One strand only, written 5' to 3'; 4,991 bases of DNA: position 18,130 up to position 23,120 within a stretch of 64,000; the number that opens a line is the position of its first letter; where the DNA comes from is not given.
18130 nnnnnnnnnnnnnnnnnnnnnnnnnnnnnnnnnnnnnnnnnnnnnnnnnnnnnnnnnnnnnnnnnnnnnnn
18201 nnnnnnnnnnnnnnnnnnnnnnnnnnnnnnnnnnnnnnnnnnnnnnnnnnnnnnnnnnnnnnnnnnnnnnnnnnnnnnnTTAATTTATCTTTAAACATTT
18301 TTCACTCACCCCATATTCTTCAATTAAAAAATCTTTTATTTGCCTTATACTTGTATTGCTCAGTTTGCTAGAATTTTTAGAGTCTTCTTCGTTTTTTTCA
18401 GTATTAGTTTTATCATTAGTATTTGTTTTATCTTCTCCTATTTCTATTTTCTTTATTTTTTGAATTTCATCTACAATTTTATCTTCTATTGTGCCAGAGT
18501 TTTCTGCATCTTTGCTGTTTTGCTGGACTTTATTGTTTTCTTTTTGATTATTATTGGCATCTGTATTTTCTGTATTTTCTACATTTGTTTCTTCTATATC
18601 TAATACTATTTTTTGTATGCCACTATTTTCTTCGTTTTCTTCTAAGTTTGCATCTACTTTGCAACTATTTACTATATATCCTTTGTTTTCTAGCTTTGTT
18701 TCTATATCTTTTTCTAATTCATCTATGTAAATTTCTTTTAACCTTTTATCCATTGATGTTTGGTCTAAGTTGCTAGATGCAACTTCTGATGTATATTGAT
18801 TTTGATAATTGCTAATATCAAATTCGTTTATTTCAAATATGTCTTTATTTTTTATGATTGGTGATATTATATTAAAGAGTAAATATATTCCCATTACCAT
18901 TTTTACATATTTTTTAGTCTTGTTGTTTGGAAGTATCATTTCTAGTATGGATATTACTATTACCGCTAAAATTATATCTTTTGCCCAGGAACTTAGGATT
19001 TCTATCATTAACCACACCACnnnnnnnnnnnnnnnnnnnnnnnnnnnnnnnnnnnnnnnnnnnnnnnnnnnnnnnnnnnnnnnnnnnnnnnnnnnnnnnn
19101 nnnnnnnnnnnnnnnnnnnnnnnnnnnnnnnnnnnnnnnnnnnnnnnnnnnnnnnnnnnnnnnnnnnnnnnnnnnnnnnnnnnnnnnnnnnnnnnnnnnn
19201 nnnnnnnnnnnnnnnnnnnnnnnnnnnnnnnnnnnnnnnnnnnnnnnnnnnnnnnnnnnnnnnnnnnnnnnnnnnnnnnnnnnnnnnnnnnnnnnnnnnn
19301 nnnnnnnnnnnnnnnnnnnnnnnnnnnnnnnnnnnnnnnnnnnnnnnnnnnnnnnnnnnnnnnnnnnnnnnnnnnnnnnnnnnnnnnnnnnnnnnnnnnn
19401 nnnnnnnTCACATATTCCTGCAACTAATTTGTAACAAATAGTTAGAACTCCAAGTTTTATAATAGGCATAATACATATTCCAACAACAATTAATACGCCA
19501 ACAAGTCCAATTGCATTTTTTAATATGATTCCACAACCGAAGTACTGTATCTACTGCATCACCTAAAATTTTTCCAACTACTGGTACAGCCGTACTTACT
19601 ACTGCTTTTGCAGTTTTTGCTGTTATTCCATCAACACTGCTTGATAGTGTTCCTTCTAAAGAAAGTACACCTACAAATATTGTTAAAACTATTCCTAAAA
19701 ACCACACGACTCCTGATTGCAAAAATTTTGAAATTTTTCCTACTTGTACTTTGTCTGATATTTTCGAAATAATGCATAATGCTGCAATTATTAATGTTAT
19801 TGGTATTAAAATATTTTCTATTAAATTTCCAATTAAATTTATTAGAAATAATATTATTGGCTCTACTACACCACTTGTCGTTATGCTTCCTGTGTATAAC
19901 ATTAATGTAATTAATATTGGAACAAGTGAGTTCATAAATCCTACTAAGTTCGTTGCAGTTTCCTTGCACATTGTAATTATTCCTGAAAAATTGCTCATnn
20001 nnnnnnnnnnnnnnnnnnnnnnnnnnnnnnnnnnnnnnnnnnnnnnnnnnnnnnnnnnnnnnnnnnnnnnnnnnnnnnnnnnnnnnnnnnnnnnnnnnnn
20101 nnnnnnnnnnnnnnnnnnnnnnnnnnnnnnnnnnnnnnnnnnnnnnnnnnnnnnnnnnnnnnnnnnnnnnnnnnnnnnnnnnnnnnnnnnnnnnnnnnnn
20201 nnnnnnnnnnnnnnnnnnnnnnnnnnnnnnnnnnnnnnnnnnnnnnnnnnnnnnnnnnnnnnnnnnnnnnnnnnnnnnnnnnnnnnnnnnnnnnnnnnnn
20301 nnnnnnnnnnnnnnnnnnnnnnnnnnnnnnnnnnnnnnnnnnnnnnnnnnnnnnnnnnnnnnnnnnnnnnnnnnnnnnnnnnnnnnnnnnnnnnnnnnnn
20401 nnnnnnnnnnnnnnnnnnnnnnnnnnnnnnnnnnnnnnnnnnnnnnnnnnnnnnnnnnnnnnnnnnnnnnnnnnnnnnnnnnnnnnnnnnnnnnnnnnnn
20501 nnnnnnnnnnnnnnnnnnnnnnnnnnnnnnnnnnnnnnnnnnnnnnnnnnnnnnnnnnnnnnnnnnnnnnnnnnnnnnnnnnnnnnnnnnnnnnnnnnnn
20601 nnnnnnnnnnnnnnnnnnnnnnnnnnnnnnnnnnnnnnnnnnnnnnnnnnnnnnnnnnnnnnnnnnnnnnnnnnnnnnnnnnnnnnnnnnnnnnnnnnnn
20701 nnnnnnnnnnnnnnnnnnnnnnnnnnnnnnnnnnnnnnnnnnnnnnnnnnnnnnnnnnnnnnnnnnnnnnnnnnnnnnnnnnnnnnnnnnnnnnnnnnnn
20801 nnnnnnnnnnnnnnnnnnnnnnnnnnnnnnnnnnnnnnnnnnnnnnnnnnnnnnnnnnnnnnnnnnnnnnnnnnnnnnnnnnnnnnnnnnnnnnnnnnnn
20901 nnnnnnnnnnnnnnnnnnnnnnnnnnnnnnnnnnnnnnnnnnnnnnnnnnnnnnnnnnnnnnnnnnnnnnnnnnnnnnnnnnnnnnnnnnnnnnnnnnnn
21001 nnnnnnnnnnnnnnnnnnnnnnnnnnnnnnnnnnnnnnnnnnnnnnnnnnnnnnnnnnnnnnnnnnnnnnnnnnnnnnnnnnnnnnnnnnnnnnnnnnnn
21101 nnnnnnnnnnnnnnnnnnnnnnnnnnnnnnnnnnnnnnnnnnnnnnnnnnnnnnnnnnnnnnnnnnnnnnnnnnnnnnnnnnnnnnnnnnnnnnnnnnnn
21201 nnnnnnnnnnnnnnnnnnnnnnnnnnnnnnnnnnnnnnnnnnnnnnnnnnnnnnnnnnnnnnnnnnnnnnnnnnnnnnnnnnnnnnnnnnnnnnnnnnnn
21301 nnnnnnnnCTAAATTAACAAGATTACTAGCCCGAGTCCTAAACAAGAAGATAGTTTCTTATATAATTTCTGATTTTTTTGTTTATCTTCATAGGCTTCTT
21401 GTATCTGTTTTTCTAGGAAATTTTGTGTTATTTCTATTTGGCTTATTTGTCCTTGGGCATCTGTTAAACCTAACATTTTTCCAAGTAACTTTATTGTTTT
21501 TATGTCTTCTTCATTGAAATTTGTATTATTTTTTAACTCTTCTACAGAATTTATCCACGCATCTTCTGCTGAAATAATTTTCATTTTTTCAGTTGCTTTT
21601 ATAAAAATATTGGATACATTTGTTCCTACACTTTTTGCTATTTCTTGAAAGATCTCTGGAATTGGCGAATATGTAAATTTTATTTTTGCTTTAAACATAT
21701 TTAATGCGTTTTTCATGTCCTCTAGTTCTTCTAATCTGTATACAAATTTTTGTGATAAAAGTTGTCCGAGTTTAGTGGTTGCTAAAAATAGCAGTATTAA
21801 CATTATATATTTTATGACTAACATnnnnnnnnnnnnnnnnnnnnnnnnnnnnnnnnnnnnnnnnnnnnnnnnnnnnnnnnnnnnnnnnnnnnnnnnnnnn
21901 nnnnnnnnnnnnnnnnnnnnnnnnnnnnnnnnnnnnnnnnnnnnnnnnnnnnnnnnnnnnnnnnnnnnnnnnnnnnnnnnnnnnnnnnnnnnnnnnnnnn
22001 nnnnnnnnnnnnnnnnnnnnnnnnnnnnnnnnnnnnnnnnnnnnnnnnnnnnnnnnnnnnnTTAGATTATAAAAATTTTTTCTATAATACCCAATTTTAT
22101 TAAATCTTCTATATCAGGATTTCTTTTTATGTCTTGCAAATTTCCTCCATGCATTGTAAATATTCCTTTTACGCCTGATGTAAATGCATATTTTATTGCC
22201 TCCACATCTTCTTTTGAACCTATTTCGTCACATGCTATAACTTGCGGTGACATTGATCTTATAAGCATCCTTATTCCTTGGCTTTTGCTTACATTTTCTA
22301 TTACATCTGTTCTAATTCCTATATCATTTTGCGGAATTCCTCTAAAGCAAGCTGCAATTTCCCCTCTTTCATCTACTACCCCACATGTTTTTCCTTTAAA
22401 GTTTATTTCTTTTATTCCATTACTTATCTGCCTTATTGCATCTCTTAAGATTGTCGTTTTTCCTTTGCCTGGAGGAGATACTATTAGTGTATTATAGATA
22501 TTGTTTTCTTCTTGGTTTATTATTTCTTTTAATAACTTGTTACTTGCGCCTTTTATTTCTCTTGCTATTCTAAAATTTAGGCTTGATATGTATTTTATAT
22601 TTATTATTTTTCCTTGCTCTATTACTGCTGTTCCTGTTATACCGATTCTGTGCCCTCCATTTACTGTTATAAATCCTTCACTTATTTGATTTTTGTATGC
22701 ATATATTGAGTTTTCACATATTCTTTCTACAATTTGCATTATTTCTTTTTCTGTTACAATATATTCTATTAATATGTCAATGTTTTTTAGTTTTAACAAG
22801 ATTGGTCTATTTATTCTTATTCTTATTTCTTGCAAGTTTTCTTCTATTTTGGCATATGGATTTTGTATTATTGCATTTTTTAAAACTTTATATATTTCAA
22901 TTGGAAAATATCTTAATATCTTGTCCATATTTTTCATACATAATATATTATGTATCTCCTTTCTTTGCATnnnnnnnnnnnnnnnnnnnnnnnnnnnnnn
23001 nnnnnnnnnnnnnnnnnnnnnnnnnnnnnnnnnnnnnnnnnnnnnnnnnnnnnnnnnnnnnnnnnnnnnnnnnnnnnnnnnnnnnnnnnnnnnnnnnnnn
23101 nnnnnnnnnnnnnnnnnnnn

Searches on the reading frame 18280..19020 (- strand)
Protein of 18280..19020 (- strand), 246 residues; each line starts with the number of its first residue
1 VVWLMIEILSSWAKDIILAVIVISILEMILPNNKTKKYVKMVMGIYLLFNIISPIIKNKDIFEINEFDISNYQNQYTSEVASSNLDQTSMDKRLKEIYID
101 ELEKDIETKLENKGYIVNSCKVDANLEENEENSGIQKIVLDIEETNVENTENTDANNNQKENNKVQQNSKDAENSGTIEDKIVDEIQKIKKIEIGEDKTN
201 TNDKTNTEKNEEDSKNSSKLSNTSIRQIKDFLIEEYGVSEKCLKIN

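Call 12: search_protein_families(library=pfam, proteins=[window:18280-19020:-], max_evalue=0.001)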
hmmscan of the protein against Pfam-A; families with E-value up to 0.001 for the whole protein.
window:18280-19020:- (246 aa): 1 family
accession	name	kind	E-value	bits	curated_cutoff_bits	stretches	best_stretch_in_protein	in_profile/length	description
PF09581.16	Spore_III_AF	-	2.9e-24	86.6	28.3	1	17-245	1-184/185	Stage III sporulation protein AF (Spore_III_AF)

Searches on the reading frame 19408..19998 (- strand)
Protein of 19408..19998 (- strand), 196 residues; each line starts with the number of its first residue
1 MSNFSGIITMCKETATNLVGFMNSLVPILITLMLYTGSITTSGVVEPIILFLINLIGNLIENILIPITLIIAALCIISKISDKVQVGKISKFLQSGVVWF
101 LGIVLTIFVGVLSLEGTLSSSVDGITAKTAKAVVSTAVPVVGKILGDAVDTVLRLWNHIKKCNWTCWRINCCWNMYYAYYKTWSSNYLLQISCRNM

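Call 12: search_protein_families(library=pfam, proteins=[window:19408-19998:-], max_evalue=0.001)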
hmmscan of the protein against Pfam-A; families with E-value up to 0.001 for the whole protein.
window:19408-19998:- (196 aa): 1 family
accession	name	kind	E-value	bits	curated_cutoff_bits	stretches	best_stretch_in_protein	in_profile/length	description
PF09546.15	Spore_III_AE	-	2.4e-42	145.7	27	1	1-162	83-243/321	Stage III sporulation protein AE (spore_III_AE)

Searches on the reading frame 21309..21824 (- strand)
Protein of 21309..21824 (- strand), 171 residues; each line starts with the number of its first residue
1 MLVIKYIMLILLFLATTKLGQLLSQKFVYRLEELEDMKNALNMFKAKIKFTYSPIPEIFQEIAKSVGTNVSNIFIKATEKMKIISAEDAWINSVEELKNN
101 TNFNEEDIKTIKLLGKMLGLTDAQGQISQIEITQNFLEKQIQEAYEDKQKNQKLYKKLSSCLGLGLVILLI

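Call 15: search_protein_families(library=pfam, proteins=[window:21309-21824:-], max_evalue=0.01)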
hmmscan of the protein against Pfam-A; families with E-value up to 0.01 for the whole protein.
window:21309-21824:- (171 aa): 2 families
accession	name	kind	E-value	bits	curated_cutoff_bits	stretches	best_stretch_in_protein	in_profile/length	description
PF09548.15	Spore_III_AB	-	1e-40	140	32.5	1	5-171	1-170/170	Stage III sporulation protein AB (spore_III_AB)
PF03676.19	PHAF1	-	0.0029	17.3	27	1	24-89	200-257/393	Phagosome assembly factor 1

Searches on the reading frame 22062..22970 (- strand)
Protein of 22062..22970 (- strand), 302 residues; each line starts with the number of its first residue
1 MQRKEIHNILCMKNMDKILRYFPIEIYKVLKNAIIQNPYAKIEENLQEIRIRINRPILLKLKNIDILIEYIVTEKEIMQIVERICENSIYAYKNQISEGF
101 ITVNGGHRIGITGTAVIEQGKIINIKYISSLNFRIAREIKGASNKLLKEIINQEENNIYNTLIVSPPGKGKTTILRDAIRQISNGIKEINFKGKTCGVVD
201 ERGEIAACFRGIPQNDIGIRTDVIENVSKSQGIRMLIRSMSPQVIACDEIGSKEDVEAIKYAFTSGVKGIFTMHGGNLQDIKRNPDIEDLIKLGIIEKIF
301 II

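Call 12: search_protein_families(library=pfam, proteins=[window:22062-22970:-], max_evalue=0.001)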
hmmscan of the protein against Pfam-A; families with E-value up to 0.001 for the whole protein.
window:22062-22970:- (302 aa): 1 family
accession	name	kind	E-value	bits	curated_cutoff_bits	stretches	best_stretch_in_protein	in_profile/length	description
PF19568.5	Spore_III_AA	-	3.8e-88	296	27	1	14-301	3-285/306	Sporulation stage III, protein AA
